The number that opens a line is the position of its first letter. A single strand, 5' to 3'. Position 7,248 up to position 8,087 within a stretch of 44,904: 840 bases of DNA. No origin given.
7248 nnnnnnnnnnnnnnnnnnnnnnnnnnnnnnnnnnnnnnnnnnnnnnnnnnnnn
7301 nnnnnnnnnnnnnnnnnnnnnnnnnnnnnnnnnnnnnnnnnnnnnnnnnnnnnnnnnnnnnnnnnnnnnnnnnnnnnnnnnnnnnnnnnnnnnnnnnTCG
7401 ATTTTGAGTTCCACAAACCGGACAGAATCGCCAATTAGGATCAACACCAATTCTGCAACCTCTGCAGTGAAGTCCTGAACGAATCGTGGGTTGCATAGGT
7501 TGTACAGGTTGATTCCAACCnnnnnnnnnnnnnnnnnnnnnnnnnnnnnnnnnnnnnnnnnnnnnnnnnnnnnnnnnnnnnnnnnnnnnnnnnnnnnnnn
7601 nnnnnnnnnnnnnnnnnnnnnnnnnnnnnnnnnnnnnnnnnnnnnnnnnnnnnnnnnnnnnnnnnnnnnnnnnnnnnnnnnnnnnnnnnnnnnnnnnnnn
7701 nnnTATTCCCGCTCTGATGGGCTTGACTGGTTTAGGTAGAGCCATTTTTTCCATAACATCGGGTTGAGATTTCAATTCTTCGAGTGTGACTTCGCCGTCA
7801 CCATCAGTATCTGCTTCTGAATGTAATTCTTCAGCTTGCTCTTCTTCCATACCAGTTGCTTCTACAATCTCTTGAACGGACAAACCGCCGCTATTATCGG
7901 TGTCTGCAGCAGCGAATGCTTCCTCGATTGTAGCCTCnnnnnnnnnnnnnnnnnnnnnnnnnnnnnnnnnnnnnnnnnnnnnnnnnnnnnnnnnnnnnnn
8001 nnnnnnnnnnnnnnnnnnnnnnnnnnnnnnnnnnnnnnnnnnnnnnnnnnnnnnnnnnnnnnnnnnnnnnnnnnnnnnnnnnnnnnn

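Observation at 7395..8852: Eukaryote-like modular protein: PPLP linker, (EP)14, EF-hand pair, polyQ-AWLA repeats and a zinc ribbon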

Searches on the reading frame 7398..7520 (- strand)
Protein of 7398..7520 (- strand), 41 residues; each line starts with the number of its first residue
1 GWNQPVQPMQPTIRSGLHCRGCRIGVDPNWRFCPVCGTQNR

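Call 54: search_solved_structures(query=window:7398-7520:-, max_evalue=10, show_alignments=2)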
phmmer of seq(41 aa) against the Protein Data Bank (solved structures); distinct sequences matched with E-value up to 10: 0.

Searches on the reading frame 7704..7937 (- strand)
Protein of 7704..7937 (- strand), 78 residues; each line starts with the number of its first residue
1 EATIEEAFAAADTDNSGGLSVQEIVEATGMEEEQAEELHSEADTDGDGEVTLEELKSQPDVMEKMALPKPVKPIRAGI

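Call 53: search_solved_structures(query=window:7704-7937:-, max_evalue=0.01, show_alignments=2)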
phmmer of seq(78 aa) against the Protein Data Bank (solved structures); distinct sequences matched with E-value up to 0.01: 260 (the best 60 are shown).
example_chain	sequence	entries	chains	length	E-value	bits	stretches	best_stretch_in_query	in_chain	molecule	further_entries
4il1_A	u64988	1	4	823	1e-12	51.4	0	2-55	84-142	Calmodulin, Calcineurin subunit B type 1, Serine/threonine-protein phosphatase 2B catalyti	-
2l1w_A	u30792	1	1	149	3.9e-09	40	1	3-55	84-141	Calmodulin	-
3kf9_A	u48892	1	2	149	6.1e-09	39.4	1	4-55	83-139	Caltractin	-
2aao_A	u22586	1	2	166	1.8e-08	37.9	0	6-55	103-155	Calcium-dependent protein kinase, isoform AK1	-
7jts_t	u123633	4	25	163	1.8e-08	37.9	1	3-55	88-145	Calmodulin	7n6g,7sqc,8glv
6xxx_AAA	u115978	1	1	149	2.1e-08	37.7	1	2-55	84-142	Calmodulin-1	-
5i0i_E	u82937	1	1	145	2.1e-08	37.7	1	2-55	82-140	Calmodulin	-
2k0j_A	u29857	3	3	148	2.6e-08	37.5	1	2-55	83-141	calmodulin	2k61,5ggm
1y6w_A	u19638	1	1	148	2.8e-08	37.4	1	2-55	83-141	Calmodulin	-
6u3a_A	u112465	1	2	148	3e-08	37.2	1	2-55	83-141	Calmodulin-1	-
6daf_A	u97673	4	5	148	3.2e-08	37.2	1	2-56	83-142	Calmodulin-1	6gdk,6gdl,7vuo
9kui_C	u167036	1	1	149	3.4e-08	37.1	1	2-56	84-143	Calmodulin-1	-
6dah_A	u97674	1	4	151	3.6e-08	37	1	2-55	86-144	Calmodulin-1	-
1ggz_A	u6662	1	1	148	4e-08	36.9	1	2-55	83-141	CALMODULIN-RELATED PROTEIN NB-1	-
1vrk_A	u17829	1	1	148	5.3e-08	36.5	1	3-55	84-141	CALMODULIN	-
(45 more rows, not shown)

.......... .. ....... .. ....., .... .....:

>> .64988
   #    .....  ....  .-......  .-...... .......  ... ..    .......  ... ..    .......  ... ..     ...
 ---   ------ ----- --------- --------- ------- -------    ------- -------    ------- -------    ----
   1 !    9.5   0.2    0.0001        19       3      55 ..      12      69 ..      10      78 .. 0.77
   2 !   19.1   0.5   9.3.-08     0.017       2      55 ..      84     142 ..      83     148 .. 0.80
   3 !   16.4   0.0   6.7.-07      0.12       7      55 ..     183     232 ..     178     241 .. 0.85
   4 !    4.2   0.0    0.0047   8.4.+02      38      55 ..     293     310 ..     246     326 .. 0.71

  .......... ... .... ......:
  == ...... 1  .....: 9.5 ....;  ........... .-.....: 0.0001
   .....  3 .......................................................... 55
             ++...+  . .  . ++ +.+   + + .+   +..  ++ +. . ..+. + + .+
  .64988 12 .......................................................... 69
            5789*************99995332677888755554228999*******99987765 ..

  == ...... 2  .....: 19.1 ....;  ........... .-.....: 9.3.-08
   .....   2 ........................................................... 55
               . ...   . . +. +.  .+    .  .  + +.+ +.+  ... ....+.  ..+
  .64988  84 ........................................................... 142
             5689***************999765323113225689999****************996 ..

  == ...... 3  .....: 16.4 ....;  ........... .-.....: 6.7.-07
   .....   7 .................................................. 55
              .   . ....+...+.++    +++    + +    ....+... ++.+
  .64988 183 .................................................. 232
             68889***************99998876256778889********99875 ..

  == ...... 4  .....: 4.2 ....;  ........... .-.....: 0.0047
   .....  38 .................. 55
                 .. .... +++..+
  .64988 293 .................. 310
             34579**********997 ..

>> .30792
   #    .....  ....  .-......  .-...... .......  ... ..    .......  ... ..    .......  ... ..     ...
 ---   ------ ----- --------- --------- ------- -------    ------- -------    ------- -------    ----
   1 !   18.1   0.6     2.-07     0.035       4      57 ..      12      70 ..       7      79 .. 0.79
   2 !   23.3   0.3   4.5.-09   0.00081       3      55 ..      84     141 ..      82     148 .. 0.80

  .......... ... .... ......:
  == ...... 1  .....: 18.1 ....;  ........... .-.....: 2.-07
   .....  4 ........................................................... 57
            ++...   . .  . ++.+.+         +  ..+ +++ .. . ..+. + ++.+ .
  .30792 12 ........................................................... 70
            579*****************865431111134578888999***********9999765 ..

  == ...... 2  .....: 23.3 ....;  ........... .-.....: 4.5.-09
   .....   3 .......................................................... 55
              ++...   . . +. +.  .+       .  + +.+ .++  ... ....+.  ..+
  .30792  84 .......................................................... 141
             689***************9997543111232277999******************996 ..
